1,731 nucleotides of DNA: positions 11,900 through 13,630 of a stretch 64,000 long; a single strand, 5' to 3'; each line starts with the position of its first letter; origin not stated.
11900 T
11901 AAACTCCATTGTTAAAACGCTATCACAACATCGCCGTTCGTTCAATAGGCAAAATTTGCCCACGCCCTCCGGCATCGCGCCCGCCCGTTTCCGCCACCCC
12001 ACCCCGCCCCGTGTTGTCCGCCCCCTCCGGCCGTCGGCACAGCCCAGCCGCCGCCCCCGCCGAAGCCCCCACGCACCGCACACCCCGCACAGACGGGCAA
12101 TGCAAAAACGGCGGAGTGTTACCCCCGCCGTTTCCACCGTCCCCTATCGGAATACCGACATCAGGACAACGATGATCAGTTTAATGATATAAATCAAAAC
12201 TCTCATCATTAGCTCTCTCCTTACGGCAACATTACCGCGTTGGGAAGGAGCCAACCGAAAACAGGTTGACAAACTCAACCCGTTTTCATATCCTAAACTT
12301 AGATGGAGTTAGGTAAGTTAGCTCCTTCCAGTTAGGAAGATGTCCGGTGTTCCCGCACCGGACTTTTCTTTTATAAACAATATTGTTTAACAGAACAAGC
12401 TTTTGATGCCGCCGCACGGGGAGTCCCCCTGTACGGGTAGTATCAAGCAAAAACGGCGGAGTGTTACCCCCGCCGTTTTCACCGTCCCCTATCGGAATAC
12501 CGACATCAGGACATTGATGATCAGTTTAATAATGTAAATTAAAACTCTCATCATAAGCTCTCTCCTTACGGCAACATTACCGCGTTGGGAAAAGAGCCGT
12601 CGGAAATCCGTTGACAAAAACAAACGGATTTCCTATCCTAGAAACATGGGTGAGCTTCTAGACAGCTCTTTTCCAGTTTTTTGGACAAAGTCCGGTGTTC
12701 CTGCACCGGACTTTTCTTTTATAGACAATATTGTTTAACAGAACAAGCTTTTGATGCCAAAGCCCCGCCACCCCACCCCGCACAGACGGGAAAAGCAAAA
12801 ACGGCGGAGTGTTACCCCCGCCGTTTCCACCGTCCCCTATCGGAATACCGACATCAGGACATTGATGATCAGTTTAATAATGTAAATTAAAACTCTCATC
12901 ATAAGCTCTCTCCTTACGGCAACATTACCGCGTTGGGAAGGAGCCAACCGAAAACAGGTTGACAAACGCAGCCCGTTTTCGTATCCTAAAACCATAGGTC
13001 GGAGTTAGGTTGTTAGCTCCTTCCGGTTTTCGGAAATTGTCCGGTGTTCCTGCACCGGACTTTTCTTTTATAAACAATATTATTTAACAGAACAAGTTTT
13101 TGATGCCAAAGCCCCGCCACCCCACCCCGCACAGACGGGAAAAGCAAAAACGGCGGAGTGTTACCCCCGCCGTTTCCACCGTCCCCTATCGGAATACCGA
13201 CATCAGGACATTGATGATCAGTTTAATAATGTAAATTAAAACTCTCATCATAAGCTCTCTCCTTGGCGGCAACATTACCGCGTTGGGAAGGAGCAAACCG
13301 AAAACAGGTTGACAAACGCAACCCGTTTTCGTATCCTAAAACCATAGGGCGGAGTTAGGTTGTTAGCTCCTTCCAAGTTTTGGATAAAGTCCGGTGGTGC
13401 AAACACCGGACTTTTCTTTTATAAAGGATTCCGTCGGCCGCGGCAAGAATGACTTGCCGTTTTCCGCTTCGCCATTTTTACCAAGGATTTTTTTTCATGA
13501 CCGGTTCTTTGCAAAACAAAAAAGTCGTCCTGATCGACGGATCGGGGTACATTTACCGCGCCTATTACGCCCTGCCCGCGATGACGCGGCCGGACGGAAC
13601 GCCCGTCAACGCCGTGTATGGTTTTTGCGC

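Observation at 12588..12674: Compensatory substitutions between module copies support two helices in the peptide-mRNA leader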

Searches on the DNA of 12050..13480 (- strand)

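Call 30: build_rna_model(alignment_id=A2, structure=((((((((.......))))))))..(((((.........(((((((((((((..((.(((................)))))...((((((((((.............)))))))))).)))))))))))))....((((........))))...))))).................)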
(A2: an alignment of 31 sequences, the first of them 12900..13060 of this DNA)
Model R1 built from alignment A2 (31 sequences, 176 columns); structure: as given.
model positions 162; base pairs 45; branch points 3; effective number of sequences 1.69; information 0.59 bits per position. Calibrated on 0.2 Mb of random sequence (short: E-values are rough).
structure used (alignment columns):
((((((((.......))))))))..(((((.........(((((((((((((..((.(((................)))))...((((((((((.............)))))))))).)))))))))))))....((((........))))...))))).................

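Call 31: search_with_rna_model(model_id=R1, sources=[window, L002, L003, L012, L018, L019, L022, L023, L026, L027, L028, L030, L031, L032, L035, L036, L037, L038, L040, L041, L042, L043, L044, L045, L046, L047, L048, L049, L001, L017, L039], max_evalue=1, make_alignment=true)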
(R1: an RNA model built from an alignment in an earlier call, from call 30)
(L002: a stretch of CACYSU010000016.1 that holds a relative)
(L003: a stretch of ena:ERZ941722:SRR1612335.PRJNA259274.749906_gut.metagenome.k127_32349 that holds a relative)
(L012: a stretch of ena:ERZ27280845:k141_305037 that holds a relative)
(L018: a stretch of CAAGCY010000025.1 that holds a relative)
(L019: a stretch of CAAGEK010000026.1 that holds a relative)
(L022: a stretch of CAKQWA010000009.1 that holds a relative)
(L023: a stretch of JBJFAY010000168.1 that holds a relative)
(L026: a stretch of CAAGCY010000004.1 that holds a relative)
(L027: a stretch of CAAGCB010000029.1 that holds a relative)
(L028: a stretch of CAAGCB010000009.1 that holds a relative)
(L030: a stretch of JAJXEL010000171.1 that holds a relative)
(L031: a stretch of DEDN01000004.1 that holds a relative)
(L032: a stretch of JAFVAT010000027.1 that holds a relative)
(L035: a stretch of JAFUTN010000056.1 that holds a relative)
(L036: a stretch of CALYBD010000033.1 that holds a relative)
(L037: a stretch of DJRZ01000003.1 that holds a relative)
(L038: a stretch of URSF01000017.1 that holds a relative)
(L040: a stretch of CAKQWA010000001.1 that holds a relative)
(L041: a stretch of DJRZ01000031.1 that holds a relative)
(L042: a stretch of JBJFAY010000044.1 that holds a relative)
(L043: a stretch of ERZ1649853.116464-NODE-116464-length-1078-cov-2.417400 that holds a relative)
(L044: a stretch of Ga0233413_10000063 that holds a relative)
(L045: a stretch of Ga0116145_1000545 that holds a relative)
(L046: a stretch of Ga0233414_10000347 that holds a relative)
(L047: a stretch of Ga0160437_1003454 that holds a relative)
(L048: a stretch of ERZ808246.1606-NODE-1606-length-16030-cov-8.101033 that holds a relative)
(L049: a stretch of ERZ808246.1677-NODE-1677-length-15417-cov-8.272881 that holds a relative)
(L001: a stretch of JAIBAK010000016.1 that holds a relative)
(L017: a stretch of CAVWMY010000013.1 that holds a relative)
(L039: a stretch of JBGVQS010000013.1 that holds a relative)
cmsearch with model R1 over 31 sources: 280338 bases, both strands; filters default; matches with E-value up to 1: 71.
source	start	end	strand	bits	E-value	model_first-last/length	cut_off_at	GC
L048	3324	3487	-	169.1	5.9e-45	1-162/162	no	0.5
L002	314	474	-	169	5.9e-45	1-162/162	no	0.5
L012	2936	3096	+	168.4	9.1e-45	1-162/162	no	0.52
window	13249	13411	-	167.8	1.4e-44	1-162/162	no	0.5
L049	880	1042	-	167.8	1.4e-44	1-162/162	no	0.5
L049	530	691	-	166.7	2.7e-44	1-162/162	no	0.51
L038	3421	3583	+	163.5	2.1e-43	1-162/162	no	0.45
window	12900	13060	-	162.4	4.4e-43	1-162/162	no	0.51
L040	543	699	+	157.8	8.4e-42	1-162/162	no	0.48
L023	1662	1825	+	154.1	8.7e-41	1-162/162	no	0.44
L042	2542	2705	+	154.1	8.7e-41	1-162/162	no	0.44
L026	6769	6927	+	154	9.6e-41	1-162/162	no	0.47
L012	2519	2678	+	150.5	9e-40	1-162/162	no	0.49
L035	3143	3305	-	149.4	1.8e-39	1-162/162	no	0.47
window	12208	12363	-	149.2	2e-39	1-162/162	no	0.48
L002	732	891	-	148.3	3.8e-39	1-162/162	no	0.49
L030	10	170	-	146.9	9e-39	1-162/162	no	0.45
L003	2902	3060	+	146.7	1e-38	1-162/162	no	0.47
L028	832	992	-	146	1.7e-38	1-162/162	no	0.47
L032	1818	1979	-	145.5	2.2e-38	1-162/162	no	0.44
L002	952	1112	-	143.6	7.7e-38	1-162/162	no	0.48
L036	6937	7095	-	142.1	2e-37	1-162/162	no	0.42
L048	3645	3803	-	139.3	1.2e-36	1-162/162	no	0.47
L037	507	669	-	139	1.4e-36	1-162/162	no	0.49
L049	182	341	-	138.6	1.9e-36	1-162/162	no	0.48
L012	2299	2458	+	134.1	3.3e-35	1-162/162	no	0.49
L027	999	1157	-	133.6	4.7e-35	1-162/162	no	0.5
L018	2524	2682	+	132.8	7.8e-35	1-162/162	no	0.5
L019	3221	3381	+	130.3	3.8e-34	1-162/162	no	0.51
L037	204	365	-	127.2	2.8e-33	1-162/162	no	0.49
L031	7773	7934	+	125.4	9.1e-33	1-162/162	no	0.5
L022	3273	3430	-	117.9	1.1e-30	1-162/162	no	0.46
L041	4665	4815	-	93.2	8.9e-24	1-162/162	no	0.48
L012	2896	2957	-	26.2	4.4e-05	1-162/162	no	0.45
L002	453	514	+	26.2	4.4e-05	1-162/162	no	0.45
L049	670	780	+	24.8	0.00011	1-162/162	no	0.46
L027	1135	1222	+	24.7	0.00012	1-162/162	no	0.5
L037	343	411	+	24.4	0.00014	1-162/162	no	0.52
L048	3782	3848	+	23.9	0.00019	1-162/162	no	0.36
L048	3465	3544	+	23.8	0.0002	1-162/162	no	0.49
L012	2274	2321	-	23.3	0.00028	1-162/162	no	0.48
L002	1090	1137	+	23.3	0.00028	1-162/162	no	0.48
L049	1020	1067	+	23.3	0.00028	1-162/162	no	0.48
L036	7074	7181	+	23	0.00033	1-162/162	no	0.46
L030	148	296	+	22.8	0.00039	1-162/162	no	0.4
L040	500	565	-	22.5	0.00047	1-162/162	no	0.45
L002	870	999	+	22.3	0.00053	1-162/162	no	0.51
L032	1957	2026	+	22.3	0.00054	1-162/162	no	0.4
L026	6690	6790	-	22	0.00066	1-162/162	no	0.46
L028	970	1071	+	21.8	0.00076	1-162/162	no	0.48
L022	3409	3467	+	21.5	0.0009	1-162/162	no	0.46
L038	3349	3442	-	20.5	0.0017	1-162/162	no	0.46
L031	7742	7795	-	20.3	0.0019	1-162/162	no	0.46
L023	1613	1683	-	20.2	0.0021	1-162/162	no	0.41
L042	2493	2563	-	20.2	0.0021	1-162/162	no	0.41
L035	3283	3352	+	20.1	0.0022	1-162/162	no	0.41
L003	2857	2923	-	19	0.0044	1-162/162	no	0.46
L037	648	718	+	19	0.0046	1-162/162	no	0.55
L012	2478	2540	-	18.9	0.0049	1-162/162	no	0.4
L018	2477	2546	-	18.5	0.006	1-162/162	no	0.51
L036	6843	6985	+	18.3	0.0071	1-162/162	no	0.38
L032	1694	1860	+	17.3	0.013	1-162/162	no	0.38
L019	3163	3242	-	16.5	0.023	1-162/162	no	0.46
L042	2657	2795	-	14.6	0.077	1-162/162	no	0.42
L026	6961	7139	+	12.5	0.29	1-162/162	no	0.51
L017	2782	2926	+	12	0.41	39-146/162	no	0.52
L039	7033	7116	+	11.7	0.49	1-162/162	no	0.55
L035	3053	3191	+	10.6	0.98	1-162/162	no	0.41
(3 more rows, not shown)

Alignment A3: 71 matches aligned to the model, 327 columns, each read 5' to 3' on its own strand. Consensus structure (alignment columns), stored with it:
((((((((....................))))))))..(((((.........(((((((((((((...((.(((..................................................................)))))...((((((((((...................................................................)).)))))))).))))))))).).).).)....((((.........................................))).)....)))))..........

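Call 32: search_with_rna_model(model_id=R1, sources=[window, L002, L003, L012, L018, L019, L022, L023, L026, L027, L028, L030, L031, L032, L035, L036, L037, L038, L040, L041, L048, L049], max_evalue=1e-15, make_alignment=true)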
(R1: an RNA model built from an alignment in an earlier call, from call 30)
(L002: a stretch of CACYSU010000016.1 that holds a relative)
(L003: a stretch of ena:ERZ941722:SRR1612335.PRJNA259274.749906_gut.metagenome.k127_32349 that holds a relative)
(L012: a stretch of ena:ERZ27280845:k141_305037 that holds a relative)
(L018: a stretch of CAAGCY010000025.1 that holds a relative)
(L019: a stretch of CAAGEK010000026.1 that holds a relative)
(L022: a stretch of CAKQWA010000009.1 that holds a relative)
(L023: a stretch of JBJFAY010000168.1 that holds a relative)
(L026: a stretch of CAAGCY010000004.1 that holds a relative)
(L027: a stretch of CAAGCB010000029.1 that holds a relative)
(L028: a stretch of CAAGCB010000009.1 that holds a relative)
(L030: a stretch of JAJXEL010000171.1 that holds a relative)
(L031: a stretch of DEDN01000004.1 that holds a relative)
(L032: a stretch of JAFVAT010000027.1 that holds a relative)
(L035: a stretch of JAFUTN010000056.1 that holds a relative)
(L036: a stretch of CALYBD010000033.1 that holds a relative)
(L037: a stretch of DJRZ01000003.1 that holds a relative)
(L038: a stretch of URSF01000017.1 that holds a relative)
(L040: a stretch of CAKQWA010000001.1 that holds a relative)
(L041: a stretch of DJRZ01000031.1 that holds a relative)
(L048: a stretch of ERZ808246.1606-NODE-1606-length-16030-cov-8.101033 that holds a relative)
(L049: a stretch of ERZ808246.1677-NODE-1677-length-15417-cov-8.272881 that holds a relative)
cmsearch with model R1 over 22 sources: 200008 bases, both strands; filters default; matches with E-value up to 1e-15: 33.
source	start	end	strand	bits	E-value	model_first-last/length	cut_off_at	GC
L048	3324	3487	-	169.1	4.2e-45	1-162/162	no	0.5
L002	314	474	-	169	4.2e-45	1-162/162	no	0.5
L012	2936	3096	+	168.4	6.5e-45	1-162/162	no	0.52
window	13249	13411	-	167.8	9.7e-45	1-162/162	no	0.5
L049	880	1042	-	167.8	9.7e-45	1-162/162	no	0.5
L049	530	691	-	166.7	1.9e-44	1-162/162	no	0.51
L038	3421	3583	+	163.5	1.5e-43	1-162/162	no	0.45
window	12900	13060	-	162.4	3.1e-43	1-162/162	no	0.51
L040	543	699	+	157.8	6e-42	1-162/162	no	0.48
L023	1662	1825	+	154.1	6.2e-41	1-162/162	no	0.44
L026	6769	6927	+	154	6.8e-41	1-162/162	no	0.47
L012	2519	2678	+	150.5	6.4e-40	1-162/162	no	0.49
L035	3143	3305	-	149.4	1.3e-39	1-162/162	no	0.47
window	12208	12363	-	149.2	1.5e-39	1-162/162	no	0.48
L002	732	891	-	148.3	2.7e-39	1-162/162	no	0.49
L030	10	170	-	146.9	6.4e-39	1-162/162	no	0.45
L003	2902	3060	+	146.7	7.4e-39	1-162/162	no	0.47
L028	832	992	-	146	1.2e-38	1-162/162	no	0.47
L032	1818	1979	-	145.5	1.6e-38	1-162/162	no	0.44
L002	952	1112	-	143.6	5.5e-38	1-162/162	no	0.48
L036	6937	7095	-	142.1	1.4e-37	1-162/162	no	0.42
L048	3645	3803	-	139.3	8.4e-37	1-162/162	no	0.47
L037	507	669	-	139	1e-36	1-162/162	no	0.49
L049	182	341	-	138.6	1.4e-36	1-162/162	no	0.48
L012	2299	2458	+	134.1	2.4e-35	1-162/162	no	0.49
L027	999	1157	-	133.6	3.3e-35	1-162/162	no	0.5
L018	2524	2682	+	132.8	5.6e-35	1-162/162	no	0.5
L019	3221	3381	+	130.3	2.7e-34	1-162/162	no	0.51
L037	204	365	-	127.2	2e-33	1-162/162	no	0.49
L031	7773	7934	+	125.4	6.5e-33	1-162/162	no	0.5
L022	3273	3430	-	117.9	7.9e-31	1-162/162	no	0.46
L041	4665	4815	-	93.2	6.4e-24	1-162/162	no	0.48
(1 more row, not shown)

Alignment A4: 33 matches aligned to the model, 175 columns, each read 5' to 3' on its own strand. Consensus structure (alignment columns), stored with it:
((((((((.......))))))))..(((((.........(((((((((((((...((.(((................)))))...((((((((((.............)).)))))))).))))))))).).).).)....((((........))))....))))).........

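Call 45: search_rna_families(source=window, start=12050, end=13480, threshold=evalue, max_evalue=10)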
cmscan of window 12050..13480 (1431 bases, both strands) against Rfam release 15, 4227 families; matches with E-value up to 10: 6.
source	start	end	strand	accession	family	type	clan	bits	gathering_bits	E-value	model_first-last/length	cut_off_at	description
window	12652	12719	+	RF02651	SorY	Gene; sRNA;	-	26.3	111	0.008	1-83/83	no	Singlet oxygen resistance RNA Y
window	13364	13419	+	RF02278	Betaproteobacteria_toxic_sRNA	Gene; sRNA;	-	21.8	50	0.13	1-64/64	no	Betaproteobacteria toxic small RNA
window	13382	13430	+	RF02433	SpF36_sRNA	Gene; sRNA;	-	21.2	48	5.5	1-51/51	no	Streptococcus sRNA SpF36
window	12999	13068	+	RF02837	anti-hemB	Gene; sRNA;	-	19.6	49.5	0.096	1-81/81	no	Burkholderia RNA 7 (anti-hemB)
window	12530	12674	+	RF02742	Rev72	Gene; antisense;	-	17.3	289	0.021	1-426/426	no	Soft rot Enterobacteriaceae Rev 72 asRNA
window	12664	12727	+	RF00519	suhB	Gene; sRNA;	CL00108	14.3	41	7.9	1-77/77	no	Makes More Granules Regulator RNA (mmgR)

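Call 67: search_with_rna_model(model_id=R1, sources=[L050, L051, L052, L053, L054, L055, L056, L057, L058, L059, L060, L061, L062, L063, L064, L065, L066, L067, L068, L069, L070, L071, L072, L073, L074, L075, L076, L077, L078, L079, L080, L081, L082, L083, L084, L085, L086, L087, L088, L089, L090, L091, L092, L093, L094, L095, L096, L097, L098, L099, L100, L101, L102, L103, L104, L105, L106, L107, L108, L109, L110, L111, L112, L113, L114, L115, L116, L117, L118, L119, L120, L121, L122, L123, L124, L125, L126, L127, L128, L129, L130, L131, L132, L133, L134, L135, L136, L137, L138, L139, L140, L141, L142, L143, L144, L145, L146, L147, L148, L149], max_evalue=0.00001)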
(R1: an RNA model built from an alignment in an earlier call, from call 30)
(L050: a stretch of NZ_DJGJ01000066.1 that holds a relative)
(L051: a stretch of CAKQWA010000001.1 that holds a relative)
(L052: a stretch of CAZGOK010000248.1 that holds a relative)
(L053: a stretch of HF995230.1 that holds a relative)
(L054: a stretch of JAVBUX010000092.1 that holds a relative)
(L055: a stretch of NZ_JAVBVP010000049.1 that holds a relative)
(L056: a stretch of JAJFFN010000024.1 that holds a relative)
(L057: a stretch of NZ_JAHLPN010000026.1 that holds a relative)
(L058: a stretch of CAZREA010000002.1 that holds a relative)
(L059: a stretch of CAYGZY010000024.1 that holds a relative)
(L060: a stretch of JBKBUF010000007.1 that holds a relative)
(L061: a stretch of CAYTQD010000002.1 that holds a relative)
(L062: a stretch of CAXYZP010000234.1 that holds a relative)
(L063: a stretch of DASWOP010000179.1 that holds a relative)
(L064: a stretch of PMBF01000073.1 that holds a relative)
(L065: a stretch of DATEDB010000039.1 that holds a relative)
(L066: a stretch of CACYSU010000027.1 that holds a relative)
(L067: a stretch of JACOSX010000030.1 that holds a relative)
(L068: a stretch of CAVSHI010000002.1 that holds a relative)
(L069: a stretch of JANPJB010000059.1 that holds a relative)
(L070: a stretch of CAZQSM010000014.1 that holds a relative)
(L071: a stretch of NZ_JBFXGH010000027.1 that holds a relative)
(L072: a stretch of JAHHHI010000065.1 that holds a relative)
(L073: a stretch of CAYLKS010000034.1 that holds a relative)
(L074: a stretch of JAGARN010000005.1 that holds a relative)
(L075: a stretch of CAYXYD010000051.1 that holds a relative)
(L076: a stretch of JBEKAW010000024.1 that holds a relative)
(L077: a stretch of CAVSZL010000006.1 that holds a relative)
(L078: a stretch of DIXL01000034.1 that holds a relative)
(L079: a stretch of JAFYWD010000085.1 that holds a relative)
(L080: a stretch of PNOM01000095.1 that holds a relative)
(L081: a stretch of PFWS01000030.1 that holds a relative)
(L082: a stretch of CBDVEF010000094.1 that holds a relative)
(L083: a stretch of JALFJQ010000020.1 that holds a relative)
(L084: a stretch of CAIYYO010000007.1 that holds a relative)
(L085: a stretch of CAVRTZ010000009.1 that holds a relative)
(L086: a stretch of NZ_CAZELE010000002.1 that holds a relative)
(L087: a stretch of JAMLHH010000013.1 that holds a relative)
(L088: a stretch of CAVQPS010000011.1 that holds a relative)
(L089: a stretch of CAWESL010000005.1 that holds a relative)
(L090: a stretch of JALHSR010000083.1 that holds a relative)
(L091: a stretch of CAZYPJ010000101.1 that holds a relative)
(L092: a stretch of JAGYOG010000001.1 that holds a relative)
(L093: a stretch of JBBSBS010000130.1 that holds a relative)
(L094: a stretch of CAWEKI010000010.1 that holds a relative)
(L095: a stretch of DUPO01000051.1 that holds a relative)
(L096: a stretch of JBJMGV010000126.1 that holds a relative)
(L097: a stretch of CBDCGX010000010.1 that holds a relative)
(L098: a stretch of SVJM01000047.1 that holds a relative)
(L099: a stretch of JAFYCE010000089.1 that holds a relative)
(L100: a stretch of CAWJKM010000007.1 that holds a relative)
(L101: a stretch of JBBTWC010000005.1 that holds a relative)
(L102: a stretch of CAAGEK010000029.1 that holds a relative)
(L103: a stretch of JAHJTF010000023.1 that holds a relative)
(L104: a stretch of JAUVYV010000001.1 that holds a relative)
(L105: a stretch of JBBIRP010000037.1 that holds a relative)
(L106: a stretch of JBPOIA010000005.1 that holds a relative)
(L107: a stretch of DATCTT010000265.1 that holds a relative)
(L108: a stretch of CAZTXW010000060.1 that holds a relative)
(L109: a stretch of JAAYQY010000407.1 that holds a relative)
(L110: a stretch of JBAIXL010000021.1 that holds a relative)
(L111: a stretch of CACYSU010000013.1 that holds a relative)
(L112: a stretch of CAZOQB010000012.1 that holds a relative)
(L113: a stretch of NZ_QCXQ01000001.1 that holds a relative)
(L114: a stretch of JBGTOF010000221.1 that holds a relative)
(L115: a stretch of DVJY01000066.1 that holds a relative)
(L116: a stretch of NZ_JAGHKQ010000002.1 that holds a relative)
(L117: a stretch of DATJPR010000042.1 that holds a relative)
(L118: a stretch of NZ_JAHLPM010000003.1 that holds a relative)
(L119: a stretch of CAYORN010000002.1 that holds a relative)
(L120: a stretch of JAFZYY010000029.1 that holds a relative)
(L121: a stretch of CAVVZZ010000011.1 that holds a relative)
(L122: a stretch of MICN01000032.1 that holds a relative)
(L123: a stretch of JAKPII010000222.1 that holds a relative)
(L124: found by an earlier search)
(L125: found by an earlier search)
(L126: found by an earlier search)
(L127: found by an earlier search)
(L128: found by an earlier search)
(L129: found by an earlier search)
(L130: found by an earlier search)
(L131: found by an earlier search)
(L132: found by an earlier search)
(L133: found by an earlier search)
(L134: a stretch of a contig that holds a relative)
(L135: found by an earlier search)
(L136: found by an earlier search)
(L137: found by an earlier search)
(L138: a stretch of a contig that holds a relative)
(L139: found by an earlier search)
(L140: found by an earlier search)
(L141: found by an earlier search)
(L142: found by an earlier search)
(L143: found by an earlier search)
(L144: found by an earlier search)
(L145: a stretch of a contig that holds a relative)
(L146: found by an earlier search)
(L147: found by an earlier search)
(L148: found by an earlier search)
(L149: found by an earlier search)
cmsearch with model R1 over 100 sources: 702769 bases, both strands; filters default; matches with E-value up to 0.00001: 9.
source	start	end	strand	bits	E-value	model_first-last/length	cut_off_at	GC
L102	5935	6092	-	143.9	1.6e-37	1-162/162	no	0.47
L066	2604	2766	-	137.1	1.3e-35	1-162/162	no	0.47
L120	1261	1423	-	128.9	2.4e-33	1-162/162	no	0.42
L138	835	990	+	128.2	3.8e-33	1-162/162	no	0.47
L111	2343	2504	-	118.3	2.2e-30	1-162/162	no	0.53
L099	1868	2031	+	114.7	2.2e-29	1-162/162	no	0.41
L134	4448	4611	+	111.7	1.5e-28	1-162/162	no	0.43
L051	6406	6566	+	111.7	1.5e-28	1-162/162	no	0.49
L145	7628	7786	-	99.1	4.9e-25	1-162/162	no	0.41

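Call 69: search_with_rna_model(model_id=R1, sources=[window, L002, L003, L012, L018, L019, L022, L023, L026, L027, L028, L030, L031, L032, L035, L036, L037, L038, L040, L048, L049, L102, L066, L120, L138, L111, L099, L134, L051, L145, L150, L151, L152], max_evalue=1e-15, make_alignment=true)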
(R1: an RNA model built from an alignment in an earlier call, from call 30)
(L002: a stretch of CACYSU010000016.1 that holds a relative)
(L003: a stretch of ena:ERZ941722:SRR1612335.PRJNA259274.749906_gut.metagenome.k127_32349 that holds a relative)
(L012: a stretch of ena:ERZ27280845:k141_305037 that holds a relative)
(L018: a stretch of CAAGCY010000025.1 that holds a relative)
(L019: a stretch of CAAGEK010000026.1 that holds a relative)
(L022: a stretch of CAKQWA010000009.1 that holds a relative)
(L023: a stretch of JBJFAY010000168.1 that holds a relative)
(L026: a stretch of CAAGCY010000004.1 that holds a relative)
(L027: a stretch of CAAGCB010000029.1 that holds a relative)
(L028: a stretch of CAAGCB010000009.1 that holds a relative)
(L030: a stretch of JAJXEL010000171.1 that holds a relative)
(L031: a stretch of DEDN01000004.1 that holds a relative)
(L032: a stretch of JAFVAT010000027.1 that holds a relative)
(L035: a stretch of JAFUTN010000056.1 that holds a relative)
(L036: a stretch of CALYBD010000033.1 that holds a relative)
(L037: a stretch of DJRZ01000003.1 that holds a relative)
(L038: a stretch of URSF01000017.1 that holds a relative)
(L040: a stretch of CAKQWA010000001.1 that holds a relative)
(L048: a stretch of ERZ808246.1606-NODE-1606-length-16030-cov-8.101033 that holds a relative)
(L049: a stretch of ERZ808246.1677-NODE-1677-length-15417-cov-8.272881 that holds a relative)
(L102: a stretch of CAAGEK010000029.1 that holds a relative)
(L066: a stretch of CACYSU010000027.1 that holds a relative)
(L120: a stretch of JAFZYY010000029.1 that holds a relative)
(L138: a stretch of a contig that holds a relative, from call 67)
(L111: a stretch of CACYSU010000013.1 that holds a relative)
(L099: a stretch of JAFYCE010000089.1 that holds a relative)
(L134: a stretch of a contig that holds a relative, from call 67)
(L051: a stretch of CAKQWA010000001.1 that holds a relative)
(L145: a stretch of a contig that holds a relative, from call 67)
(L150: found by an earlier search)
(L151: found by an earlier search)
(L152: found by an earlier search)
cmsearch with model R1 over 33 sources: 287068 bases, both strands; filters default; matches with E-value up to 1e-15: 41.
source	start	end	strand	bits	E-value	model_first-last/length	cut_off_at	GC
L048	3324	3487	-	169.1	6.1e-45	1-162/162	no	0.5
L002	314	474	-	169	6.1e-45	1-162/162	no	0.5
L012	2936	3096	+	168.4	9.4e-45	1-162/162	no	0.52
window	13249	13411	-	167.8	1.4e-44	1-162/162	no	0.5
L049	880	1042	-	167.8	1.4e-44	1-162/162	no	0.5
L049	530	691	-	166.7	2.8e-44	1-162/162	no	0.51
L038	3421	3583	+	163.5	2.2e-43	1-162/162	no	0.45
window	12900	13060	-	162.4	4.5e-43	1-162/162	no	0.51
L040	543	699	+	157.8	8.6e-42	1-162/162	no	0.48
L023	1662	1825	+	154.1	9e-41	1-162/162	no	0.44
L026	6769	6927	+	154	9.8e-41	1-162/162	no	0.47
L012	2519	2678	+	150.5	9.2e-40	1-162/162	no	0.49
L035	3143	3305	-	149.4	1.8e-39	1-162/162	no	0.47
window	12208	12363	-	149.2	2.1e-39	1-162/162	no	0.48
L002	732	891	-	148.3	3.9e-39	1-162/162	no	0.49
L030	10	170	-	146.9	9.2e-39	1-162/162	no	0.45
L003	2902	3060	+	146.7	1.1e-38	1-162/162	no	0.47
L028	832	992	-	146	1.7e-38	1-162/162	no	0.47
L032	1818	1979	-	145.5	2.3e-38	1-162/162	no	0.44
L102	5935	6092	-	143.9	6.5e-38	1-162/162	no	0.47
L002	952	1112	-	143.6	7.9e-38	1-162/162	no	0.48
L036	6937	7095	-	142.1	2e-37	1-162/162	no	0.42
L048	3645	3803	-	139.3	1.2e-36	1-162/162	no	0.47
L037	507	669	-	139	1.5e-36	1-162/162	no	0.49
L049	182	341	-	138.6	1.9e-36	1-162/162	no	0.48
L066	2604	2766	-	137.1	5.2e-36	1-162/162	no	0.47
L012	2299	2458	+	134.1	3.4e-35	1-162/162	no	0.49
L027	999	1157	-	133.6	4.8e-35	1-162/162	no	0.5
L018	2524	2682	+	132.8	8e-35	1-162/162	no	0.5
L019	3221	3381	+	130.3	3.9e-34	1-162/162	no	0.51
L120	1261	1423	-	128.9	9.7e-34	1-162/162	no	0.42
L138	835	990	+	128.2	1.5e-33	1-162/162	no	0.47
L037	204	365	-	127.2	2.9e-33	1-162/162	no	0.49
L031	7773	7934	+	125.4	9.3e-33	1-162/162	no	0.5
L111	2343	2504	-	118.3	8.9e-31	1-162/162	no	0.53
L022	3273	3430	-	117.9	1.1e-30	1-162/162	no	0.46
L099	1868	2031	+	114.7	8.9e-30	1-162/162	no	0.41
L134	4448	4611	+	111.7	6.2e-29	1-162/162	no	0.43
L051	6406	6566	+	111.7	6.2e-29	1-162/162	no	0.49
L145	7628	7786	-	99.1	2e-25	1-162/162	no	0.41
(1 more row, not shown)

Alignment A7: 41 matches aligned to the model, 177 columns, each read 5' to 3' on its own strand. Consensus structure (alignment columns), stored with it:
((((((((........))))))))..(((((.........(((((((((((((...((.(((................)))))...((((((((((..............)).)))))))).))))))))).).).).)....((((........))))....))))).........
